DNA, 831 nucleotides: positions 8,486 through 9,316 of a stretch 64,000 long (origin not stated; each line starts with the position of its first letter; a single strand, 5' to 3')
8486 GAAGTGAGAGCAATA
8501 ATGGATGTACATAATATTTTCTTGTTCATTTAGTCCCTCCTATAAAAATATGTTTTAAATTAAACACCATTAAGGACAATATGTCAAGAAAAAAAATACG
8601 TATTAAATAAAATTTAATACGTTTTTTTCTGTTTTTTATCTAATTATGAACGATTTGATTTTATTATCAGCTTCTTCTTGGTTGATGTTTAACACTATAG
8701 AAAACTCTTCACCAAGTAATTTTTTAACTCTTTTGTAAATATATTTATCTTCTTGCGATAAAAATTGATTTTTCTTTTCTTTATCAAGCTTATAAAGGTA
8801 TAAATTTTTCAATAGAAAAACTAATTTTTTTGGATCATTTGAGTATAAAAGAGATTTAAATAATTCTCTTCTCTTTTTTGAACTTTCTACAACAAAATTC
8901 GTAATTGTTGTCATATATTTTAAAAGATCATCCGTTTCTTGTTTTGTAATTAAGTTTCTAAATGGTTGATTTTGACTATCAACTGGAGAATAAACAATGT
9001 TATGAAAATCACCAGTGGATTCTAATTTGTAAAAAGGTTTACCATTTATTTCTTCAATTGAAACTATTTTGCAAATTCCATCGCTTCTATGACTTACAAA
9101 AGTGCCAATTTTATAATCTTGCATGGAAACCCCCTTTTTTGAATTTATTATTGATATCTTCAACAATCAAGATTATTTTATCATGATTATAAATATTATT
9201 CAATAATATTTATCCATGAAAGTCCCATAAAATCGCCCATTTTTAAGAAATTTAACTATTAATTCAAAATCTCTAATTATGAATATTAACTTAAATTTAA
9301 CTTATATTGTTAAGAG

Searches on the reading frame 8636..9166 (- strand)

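Call 37: search_protein_families(library=pfam, proteins=[window:8636-9166:-], max_evalue=0.000001)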
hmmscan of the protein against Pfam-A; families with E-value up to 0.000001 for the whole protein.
window:8636-9166:- (176 aa): 1 family
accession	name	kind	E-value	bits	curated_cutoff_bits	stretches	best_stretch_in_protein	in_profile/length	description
PF02559.22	CarD_TRCF_RID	-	4.9e-07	30.2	23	1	18-71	1-55/57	CarD-like/TRCF RID domain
